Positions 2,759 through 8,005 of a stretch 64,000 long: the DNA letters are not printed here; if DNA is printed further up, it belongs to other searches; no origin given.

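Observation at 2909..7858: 1,649-aa single polypeptide that concatenates modules normally seen as separate small immunity-type proteins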

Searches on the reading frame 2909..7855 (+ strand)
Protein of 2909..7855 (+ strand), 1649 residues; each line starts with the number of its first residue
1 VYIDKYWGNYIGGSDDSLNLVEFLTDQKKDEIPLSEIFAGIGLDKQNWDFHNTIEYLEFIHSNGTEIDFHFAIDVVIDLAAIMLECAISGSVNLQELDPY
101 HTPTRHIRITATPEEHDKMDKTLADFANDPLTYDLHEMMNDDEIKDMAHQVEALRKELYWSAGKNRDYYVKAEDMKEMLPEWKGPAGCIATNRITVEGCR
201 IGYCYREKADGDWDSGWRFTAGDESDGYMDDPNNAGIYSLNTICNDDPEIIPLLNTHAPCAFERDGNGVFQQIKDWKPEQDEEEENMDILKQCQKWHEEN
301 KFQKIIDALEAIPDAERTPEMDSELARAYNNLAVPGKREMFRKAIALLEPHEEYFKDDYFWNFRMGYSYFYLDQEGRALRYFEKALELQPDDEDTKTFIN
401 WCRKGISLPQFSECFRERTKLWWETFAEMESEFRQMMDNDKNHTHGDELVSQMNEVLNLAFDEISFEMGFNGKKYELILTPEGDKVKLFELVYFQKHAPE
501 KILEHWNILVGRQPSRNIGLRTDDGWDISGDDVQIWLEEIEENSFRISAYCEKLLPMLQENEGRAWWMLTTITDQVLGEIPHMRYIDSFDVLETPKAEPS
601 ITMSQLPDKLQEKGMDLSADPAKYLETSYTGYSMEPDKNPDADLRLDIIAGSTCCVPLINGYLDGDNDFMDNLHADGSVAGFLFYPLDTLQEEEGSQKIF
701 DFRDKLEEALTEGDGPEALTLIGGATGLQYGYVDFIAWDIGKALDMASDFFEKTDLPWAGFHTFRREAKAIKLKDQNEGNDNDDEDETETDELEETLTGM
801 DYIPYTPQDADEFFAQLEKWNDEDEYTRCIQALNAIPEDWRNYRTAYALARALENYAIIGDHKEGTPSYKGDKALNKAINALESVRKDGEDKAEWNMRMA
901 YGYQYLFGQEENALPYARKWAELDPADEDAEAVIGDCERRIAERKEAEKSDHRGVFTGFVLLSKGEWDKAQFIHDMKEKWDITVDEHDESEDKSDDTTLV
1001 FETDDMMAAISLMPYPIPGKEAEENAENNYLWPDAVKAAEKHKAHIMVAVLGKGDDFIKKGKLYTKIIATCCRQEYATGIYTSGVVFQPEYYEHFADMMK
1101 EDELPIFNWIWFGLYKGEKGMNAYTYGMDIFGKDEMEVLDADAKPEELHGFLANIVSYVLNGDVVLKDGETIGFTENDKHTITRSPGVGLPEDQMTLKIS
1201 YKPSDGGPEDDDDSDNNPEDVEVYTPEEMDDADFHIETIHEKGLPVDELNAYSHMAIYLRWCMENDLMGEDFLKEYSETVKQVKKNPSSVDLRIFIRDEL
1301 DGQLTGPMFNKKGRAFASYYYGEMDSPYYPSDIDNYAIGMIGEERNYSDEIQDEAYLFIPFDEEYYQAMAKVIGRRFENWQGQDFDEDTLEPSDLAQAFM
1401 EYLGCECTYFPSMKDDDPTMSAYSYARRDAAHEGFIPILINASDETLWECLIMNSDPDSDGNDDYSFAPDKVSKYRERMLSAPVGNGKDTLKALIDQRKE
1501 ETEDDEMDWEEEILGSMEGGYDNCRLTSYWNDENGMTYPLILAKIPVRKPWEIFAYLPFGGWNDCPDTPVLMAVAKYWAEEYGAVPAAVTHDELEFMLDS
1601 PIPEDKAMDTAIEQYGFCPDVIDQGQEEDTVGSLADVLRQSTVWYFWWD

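Call 4: search_protein_families(library=pfam, proteins=[window:2909-7855:+], max_evalue=1)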
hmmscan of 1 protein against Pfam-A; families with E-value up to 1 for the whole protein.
window:2909-7855:+ (1649 aa): 11 families
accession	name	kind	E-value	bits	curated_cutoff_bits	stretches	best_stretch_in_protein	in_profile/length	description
PF15583.11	Imm68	-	4.1e-40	138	29.6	1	2-158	1-152/152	Immunity protein 68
PF25191.1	DUF7832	-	2.8e-34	118.1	27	1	1229-1342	2-106/115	Domain of unknown function (DUF7832)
PF14062.11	DUF4253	-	9.6e-33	113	27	1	1542-1649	2-109/109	Domain of unknown function (DUF4253)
PF09951.15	Imm33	-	1.6e-32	111.6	25.4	1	188-273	1-86/87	Immunity protein Imm33 domain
PF14080.11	DUF4261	-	6.7e-22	77.8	27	1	1124-1199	1-76/77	Domain of unknown function (DUF4261)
PF07719.23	TPR_2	-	1.2e-05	25.5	27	1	363-392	5-34/34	Tetratricopeptide repeat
PF13181.12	TPR_8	-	0.00027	21.3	25.7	1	363-392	5-34/34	Tetratricopeptide repeat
PF00515.34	TPR_1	-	0.00027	21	27.8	1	363-392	5-34/34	Tetratricopeptide repeat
PF13428.12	TPR_14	-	0.11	13.7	23.5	0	365-394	7-36/44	Tetratricopeptide repeat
PF03735.19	ENT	-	0.21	12.1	28.5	1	967-994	28-55/71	ENT domain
PF13174.12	TPR_6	-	0.35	12.1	26.3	0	363-391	4-32/33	Tetratricopeptide repeat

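Call 5: search_protein_families(library=ncbifam, proteins=[window:2909-7855:+], max_evalue=1)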
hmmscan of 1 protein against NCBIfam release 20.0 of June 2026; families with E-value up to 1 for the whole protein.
window:2909-7855:+ (1649 aa): 5 families
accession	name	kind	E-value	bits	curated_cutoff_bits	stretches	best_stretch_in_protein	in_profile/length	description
NF040959.1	MamA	equivalog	8.7e-07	28.6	200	1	325-397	36-109/204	magnetosome protein MamA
TIGR02917.1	PEP_TPR_lipo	equivalog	1.5e-05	23.1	312.2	2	309-392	414-498/899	XrtA/PEP-CTERM system TPR-repeat protein PrsT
TIGR00540.1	TPR_hemY_coli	hypoth_equivalog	0.0019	17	142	1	311-395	290-362/385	heme biosynthesis-associated TPR protein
TIGR02521.1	type_IV_pilW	equivalog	0.0045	16.6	154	1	340-394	46-100/234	type IV pilus biogenesis/stability protein PilW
NF047507.1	TPR_BatC_Lepto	exception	0.0055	16.2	175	1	362-407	99-144/214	TPR repeat-containing protein BatC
